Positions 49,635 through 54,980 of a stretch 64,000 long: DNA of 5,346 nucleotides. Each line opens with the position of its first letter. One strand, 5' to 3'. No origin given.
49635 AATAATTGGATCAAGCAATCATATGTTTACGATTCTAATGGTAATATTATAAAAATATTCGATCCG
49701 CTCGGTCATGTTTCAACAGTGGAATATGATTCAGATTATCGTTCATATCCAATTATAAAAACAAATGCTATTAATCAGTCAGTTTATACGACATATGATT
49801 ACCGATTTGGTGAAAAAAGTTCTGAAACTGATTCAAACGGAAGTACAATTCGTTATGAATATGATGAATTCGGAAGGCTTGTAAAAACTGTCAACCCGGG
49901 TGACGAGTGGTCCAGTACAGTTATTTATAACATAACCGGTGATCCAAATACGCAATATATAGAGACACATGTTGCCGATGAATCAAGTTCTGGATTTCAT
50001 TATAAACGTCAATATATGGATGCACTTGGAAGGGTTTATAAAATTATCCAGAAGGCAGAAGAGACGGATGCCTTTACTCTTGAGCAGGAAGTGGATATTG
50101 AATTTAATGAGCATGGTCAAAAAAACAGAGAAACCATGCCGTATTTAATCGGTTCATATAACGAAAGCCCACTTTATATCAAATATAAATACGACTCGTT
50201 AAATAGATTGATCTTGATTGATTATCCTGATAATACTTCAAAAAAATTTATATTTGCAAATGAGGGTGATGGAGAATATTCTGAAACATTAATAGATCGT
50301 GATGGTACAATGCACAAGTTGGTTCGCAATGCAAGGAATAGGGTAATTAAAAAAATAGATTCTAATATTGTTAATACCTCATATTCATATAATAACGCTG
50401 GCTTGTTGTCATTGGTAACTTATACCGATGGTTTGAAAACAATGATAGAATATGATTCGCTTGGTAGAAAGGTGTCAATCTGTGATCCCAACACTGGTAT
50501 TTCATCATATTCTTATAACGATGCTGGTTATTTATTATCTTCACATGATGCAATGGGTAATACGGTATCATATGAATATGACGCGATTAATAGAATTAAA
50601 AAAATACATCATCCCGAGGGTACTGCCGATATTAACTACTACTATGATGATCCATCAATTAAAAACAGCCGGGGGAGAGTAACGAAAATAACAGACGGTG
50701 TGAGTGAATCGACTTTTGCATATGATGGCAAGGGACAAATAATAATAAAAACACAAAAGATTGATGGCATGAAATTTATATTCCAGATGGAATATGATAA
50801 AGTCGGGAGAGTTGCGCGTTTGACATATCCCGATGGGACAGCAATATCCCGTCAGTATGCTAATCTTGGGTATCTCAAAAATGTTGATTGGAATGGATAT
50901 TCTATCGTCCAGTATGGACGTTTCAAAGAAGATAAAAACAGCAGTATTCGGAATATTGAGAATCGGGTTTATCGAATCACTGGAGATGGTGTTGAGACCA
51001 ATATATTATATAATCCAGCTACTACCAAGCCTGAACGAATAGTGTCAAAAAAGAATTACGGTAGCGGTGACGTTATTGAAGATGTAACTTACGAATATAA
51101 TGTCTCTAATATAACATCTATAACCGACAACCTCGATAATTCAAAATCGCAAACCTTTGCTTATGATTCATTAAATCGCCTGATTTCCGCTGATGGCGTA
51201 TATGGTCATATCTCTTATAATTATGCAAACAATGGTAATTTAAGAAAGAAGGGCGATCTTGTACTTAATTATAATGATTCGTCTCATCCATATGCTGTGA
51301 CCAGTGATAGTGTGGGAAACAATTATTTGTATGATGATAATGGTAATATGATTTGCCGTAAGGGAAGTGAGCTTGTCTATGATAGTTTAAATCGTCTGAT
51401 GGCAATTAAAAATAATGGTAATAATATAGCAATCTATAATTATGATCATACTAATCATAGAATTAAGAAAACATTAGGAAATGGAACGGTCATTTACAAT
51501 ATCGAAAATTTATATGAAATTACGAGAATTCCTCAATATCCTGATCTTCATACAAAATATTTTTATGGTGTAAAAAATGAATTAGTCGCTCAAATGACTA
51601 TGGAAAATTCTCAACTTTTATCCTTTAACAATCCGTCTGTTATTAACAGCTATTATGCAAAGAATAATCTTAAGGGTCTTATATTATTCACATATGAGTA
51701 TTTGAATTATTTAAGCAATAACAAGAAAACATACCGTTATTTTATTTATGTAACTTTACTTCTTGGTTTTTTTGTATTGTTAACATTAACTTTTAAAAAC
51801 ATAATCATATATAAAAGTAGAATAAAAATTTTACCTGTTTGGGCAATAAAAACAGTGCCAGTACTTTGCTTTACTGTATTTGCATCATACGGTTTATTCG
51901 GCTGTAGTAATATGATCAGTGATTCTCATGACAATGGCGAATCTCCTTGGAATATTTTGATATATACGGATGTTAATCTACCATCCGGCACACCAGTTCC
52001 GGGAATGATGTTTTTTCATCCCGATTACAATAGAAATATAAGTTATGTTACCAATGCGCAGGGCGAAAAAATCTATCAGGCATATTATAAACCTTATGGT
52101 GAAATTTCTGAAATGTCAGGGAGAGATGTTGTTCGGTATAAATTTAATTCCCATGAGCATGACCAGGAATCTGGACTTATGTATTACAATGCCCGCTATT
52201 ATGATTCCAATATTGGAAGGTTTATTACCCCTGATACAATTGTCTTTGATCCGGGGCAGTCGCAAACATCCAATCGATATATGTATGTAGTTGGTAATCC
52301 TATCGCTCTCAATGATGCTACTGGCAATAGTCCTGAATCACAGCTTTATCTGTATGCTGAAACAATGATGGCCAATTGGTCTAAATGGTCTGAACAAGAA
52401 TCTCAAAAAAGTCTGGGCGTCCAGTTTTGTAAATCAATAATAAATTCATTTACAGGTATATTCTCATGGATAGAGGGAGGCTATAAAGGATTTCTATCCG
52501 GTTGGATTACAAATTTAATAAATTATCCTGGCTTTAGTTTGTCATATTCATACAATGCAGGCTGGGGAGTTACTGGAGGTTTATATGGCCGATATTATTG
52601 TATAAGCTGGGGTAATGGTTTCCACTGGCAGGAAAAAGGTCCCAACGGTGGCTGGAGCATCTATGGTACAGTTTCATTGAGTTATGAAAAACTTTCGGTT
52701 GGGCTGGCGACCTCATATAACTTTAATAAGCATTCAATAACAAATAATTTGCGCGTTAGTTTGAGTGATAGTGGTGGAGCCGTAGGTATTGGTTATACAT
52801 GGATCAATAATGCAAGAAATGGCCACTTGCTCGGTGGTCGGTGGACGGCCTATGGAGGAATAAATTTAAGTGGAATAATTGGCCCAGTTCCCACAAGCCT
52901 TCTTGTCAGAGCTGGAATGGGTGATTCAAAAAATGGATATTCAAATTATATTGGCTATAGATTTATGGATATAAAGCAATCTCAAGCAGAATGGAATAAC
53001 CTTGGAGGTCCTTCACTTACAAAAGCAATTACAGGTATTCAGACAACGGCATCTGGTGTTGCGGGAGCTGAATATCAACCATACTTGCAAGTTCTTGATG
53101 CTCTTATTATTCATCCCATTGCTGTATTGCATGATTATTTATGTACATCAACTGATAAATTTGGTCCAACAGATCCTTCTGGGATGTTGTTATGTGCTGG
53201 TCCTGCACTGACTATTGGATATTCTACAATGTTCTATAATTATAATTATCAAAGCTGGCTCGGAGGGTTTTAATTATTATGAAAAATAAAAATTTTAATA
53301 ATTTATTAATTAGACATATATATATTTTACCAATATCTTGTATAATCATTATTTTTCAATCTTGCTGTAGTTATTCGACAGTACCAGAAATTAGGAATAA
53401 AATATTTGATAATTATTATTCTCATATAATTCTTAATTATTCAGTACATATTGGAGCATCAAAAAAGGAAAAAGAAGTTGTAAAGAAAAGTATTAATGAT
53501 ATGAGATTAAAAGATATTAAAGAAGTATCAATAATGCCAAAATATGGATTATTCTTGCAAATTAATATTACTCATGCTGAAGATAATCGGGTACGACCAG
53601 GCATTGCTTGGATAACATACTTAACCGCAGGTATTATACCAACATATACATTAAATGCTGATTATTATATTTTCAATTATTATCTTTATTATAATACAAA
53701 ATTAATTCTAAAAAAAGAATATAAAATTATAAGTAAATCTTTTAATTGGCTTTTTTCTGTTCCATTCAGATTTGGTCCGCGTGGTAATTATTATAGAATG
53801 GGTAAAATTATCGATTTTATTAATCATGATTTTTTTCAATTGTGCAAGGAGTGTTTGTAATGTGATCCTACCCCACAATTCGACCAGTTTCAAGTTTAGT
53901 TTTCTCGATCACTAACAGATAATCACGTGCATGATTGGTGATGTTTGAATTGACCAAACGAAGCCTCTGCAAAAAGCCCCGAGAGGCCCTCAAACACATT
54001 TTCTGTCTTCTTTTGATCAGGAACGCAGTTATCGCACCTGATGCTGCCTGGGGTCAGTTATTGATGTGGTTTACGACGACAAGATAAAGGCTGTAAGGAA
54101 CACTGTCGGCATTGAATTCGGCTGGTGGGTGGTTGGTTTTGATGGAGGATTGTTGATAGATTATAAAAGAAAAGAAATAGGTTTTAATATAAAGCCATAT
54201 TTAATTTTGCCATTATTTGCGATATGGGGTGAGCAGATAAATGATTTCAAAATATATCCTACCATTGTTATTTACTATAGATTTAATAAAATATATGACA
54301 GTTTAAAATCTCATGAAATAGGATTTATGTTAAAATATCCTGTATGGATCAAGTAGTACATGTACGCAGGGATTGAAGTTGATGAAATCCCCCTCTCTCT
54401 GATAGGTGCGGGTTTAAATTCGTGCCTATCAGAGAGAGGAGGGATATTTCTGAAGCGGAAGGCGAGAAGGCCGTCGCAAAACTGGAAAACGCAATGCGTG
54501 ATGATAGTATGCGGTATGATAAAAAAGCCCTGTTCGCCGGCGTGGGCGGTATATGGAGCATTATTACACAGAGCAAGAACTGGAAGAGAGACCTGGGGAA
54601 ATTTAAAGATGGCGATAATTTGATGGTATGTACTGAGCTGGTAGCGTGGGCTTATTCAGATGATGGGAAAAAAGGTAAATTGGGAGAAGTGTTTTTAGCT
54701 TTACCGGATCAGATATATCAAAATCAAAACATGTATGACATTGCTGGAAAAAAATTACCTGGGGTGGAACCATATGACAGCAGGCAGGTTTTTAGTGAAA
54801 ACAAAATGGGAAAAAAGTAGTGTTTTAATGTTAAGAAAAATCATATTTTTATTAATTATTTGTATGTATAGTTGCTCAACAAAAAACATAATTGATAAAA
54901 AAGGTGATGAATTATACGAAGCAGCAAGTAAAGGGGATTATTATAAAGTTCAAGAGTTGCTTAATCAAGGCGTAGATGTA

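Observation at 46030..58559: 12.5-kb low-G+C island carrying an RHS-type polymorphic toxin locus with lipoprotein and ankyrin candidate immunity genes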

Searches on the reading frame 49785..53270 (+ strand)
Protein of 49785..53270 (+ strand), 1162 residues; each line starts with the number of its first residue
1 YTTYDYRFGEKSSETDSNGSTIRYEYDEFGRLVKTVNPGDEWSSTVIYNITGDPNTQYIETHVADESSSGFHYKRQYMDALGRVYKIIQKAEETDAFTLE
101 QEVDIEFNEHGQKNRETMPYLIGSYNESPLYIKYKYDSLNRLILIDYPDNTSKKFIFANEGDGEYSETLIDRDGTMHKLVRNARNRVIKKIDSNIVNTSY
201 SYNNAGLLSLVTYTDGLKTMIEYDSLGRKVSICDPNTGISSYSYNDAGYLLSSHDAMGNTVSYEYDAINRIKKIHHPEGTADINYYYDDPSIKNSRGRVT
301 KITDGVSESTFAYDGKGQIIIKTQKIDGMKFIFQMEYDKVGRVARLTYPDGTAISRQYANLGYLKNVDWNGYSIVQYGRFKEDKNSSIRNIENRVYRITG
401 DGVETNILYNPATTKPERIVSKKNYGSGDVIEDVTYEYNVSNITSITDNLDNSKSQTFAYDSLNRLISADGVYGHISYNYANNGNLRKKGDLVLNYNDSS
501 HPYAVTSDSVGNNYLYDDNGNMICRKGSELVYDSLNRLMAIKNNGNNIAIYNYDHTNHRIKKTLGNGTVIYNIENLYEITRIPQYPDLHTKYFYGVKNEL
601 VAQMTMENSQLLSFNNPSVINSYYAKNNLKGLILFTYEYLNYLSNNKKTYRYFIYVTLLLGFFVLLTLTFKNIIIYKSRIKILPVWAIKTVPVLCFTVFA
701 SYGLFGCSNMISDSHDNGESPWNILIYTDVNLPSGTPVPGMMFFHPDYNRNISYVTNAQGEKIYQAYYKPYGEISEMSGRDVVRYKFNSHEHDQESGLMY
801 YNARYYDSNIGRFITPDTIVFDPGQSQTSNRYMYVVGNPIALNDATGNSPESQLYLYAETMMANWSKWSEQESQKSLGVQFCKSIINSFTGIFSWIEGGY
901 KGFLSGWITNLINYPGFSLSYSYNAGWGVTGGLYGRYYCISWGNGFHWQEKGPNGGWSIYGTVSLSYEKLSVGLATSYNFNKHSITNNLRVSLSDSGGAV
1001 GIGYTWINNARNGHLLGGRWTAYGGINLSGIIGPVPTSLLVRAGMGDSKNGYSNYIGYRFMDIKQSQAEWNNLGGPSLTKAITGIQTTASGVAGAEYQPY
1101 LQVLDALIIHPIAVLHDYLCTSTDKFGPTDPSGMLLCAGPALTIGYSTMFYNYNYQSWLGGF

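Call 83: predict_structure(alignment_id=A3)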
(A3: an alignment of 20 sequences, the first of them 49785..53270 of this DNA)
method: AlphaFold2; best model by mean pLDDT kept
length: 1162 residues; sequences in the alignment: 20
mean_pLDDT: 73.6   pTM: 0.63
mean pLDDT of the five models: 73.6, 71.9, 70.8, 67.6, 67.1
residues with pLDDT >= 90: 259; 70-90: 520; 50-70: 183; < 50: 200
segments of 3 or more residues with pLDDT < 50: 678-684, 708-717, 843-915, 1030-1092, 1121-1162
pLDDT, mean of each block of 10 residues (from residue 1): 70 71 83 84 87 80 82 87 87 77 90 89 87 91 91 91 88 85 87 81 87 88 88 90 89 91 89 86 89 79 93 86 93 91 91 87 84 84 58 82 88 85 79 88 87 89 85 87 86 91 92 93 92 90 91 90 91 91 89 84 88 84 82 86 73 70 72 53 50 64 51 47 63 74 82 85 85 82 73 84 84 80 59 69 46 33 34 33 29 32 40 52 64 66 73 69 78 80 79 70 81 72 61 42 30 32 40 37 45 53 52 52 42 41 37 31 24
secondary structure, 60 per line:
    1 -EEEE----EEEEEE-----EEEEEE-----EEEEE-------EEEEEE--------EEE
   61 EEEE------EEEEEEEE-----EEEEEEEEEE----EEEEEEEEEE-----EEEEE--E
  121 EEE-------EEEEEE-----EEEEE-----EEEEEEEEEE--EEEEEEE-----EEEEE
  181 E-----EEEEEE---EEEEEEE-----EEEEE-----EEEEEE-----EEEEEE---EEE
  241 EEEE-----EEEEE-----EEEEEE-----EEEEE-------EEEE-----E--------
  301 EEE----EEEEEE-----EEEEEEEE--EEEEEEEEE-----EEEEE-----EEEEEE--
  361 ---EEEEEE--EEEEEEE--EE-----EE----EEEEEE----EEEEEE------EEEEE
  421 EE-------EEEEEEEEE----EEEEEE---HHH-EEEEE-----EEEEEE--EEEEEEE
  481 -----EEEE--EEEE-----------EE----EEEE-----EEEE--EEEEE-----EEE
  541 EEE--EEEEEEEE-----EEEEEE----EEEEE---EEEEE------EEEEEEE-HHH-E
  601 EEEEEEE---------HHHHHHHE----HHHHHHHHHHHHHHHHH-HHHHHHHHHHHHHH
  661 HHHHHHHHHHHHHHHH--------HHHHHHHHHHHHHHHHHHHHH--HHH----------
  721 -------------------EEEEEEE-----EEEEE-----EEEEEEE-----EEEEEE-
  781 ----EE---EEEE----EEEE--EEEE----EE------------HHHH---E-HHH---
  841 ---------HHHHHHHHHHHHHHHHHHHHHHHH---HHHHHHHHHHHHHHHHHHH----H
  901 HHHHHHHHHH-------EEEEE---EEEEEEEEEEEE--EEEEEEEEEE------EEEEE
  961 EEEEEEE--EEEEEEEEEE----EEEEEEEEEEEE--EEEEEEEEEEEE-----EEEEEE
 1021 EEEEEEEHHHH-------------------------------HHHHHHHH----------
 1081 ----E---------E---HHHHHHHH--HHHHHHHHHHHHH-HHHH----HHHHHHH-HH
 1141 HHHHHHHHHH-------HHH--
elements in order (helices of 4 or more, strands of 3 or more residues): E2-5 E10-15 E21-26 E32-36 E44-49 E58-64 E71-78 E84-93 E98-107 E113-117 E120-123 E131-136 E142-146 E152-161 E164-170 E176-181 E187-192 E196-202 E208-212 E218-223 E229-234 E238-244 E250-254 E260-265 E271-275 E283-286 E301-303 E308-313 E319-326 E329-337 E343-347 E353-358 E364-369 E372-378 E394-399 E404-409 E416-422 E430-438 E443-448 E456-460 E466-471 E474-480 E486-489 E492-495 E513-516 E522-525 E528-532 E538-543 E546-553 E559-564 E569-573 E577-581 E588-594 E600-607 H617-623 H629-645 H647-676 H685-705 E740-746 E752-756 E762-768 E774-779 E790-793 E798-801 E804-807 H826-829 H850-873 H877-895 H900-910 E918-922 E926-937 E940-949 E956-967 E970-979 E984-995 E998-1009 E1015-1027 H1028-1031 H1063-1070 H1099-1106 H1109-1121 H1123-1126 H1131-1137 H1139-1150
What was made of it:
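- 51732..51905 (+): Internal transmembrane hairpin inside the RHS shell. TM1, then a K/R-rich loop, then TM2 ending in the lipobox-like L-F-G-C (Cys codon 51903-51905), followed by a disordered linker. AF2 gives a helix-helix hairpin, then disorder (call 83).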

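Call 86: fold_search(model_id=the predicted structure, library=pdb)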
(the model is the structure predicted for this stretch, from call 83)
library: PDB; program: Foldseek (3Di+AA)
matches with E <= 10: 738; with E <= 0.001: 70
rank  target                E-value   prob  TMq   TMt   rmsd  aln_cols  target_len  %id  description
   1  8uxt                  1.5e-36  1.00  0.41  0.35   9.1       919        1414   17  Acinetobacter baumannii Tse15 Rhs effector, toxin cleavage mutant (D1369N, D1391N) (released 2024-10-09)
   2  8uy4_A                1.6e-36  1.00  0.27  0.23  24.2      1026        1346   17  Acinetobacter baumannii Tse15 Rhs effector (released 2024-10-09)
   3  8qjd_B                3.0e-34  1.00  0.37  0.41  17.9      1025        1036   15  T6SS-linked Rhs repeat protein - Salmonella bongori Rhs-core domain (released 2024-09-25)
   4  8qja_A                4.0e-34  1.00  0.46  0.52   7.8       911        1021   15  T6SS-linked Rhs repeat protein - Advenella mimigardefordensis VgrG-Rhs core (released 2024-09-25)
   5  8qja_D                5.9e-34  1.00  0.30  0.34  21.9       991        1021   15  T6SS-linked Rhs repeat protein - Advenella mimigardefordensis VgrG-Rhs core (released 2024-09-25)
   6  8qja_C                7.2e-34  1.00  0.44  0.50   8.7       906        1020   15  T6SS-linked Rhs repeat protein - Advenella mimigardefordensis VgrG-Rhs core (released 2024-09-25)
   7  8qjc                  7.5e-34  1.00  0.38  0.42  12.9       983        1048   15  T6SS-linked Rhs repeat protein - Salmonella bongori Rhs-core domain with toxin domain (released 2024-09-25)
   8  8cp6_B                1.1e-33  1.00  0.41  0.44  12.2       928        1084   17  Type six secretion system exported effector 5 (Tse5) (released 2023-12-06)
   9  7q97_A                1.1e-33  1.00  0.20  0.21  23.0      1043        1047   15  Structure of the bacterial type VI secretion system effector RhsA. (released 2021-12-22)
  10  8qjb_A                4.9e-33  1.00  0.38  0.42  18.3      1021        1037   15  T6SS-linked Rhs repeat protein - Salmonella bongori Rhs-core domain extended N-terminus (released 2024-09-25)
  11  4o9x                  6.2e-33  1.00  0.52  0.30   6.7      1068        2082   14  Crystal Structure of TcdB2-TccC3 (released 2014-02-26)
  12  8qja_B                1.3e-32  1.00  0.49  0.55   6.2       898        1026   15  T6SS-linked Rhs repeat protein - Advenella mimigardefordensis VgrG-Rhs core (released 2024-09-25)
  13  6sue_F                2.5e-32  1.00  0.52  0.29   6.7      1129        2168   13  Structure of Photorhabdus luminescens Tc holotoxin pore, Mutation TccC3-D651A (released 2019-11-06)
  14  6suq                  3.2e-32  1.00  0.52  0.29   6.9      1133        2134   13  Crystal Structure of TcdB2-TccC3-TEV (released 2019-12-04)
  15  6h6e_F                4.9e-32  1.00  0.52  0.29   7.0      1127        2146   13  PTC3 holotoxin complex from Photorhabdus luminecens in prepore state (TcdA1, TcdB2, TccC3) (released 2018-10-03)
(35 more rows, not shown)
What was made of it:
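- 46803..53273 (+): Fused TcB/TcC-like RHS cocoon protein of 2156 aa. The AF2 model matches T6SS Rhs cores at E 1e-36 and TcdB2-TccC3 at TM 0.52 (calls 83, 86).
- On RHS / YD-shell encapsulation proteins: The AF2 model of aa 1000-2161 has high-confidence strands and matches Rhs cores at E 1e-36 and TcdB2-TccC3 at TM 0.52 (calls 83, 86).
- On Bacterial teneurin-like proteins (TLP): The TLP structure 9IFO is a weaker fold match (TM 0.29) than TcdB2-TccC3 (call 86).
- Closest known: Tc. Same: β-propeller and RHS cocoon (TM 0.52 over about 1100 columns; call 86).
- Closest known: T6SS Rhs effectors. Same: Best structural matches for the shell (E 1e-36 to 1e-29; call 86).
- Calls 83, 86: Foldseek E 1e-36 to Rhs cores, TM 0.52 to TcdB2-TccC3.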

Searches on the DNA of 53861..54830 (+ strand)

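Call 110: search_dna_similar(query=window:53861-54830:+, collection=plasmids, mode=distant, max_rows=8, max_evalue=0.001)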
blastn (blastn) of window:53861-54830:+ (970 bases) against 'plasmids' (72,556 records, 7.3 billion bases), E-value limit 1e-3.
No match.

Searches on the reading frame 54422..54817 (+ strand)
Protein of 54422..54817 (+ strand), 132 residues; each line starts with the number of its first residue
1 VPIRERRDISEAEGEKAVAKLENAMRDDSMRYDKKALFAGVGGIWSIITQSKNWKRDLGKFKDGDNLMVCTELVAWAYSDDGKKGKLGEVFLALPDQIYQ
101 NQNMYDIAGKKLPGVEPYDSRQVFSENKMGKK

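Call 5: search_protein_families(library=pfam, proteins=[window:54422-54817:+], max_evalue=0.01)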
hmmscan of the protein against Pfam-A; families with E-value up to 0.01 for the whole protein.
window:54422-54817:+ (132 aa): 0 families

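Call 38: search_protein_families(library=pfam, proteins=[window:54422-54817:+], max_evalue=10)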
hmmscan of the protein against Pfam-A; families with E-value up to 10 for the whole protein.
window:54422-54817:+ (132 aa): 0 families

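Call 60: search_dna_similar(query=window:54422-54817:+, collection=plasmids, mode=protein, max_rows=10, max_evalue=0.01)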
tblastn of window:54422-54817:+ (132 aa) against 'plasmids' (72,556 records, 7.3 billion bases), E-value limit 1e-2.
No match.

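Call 73: find_related_loci(query=window:54422-54817:+, collection=viral_contigs, flank=3000)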
Query window:54422-54817:+ (132 aa) in viral_contigs; peptide patterns used: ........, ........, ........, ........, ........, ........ (x = any residue, [..] = any of these).
3 stretches matched a pattern, but none encodes a relative of the query by tblastn (E <= 1e-3).

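Call 94: search_solved_structures(query=window:54422-54817:+, max_evalue=1)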
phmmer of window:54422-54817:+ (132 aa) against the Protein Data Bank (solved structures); distinct sequences matched with E-value up to 1: 3.
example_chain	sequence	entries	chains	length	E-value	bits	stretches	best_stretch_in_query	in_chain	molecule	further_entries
4i3d_A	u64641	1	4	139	0.25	14.4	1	62-123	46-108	Bilirubin-inducible fluorescent protein UnaG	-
4i3c_A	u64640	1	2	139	0.35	14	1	62-123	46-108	Bilirubin-inducible fluorescent protein UnaG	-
4i3b_A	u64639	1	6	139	0.48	13.5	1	62-123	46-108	Bilirubin-inducible fluorescent protein UnaG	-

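Call 96: search_protein_families(library=ncbifam, proteins=[window:54422-54817:+], max_evalue=0.01)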
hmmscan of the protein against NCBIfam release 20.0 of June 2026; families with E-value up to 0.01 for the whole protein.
window:54422-54817:+ (132 aa): 0 families
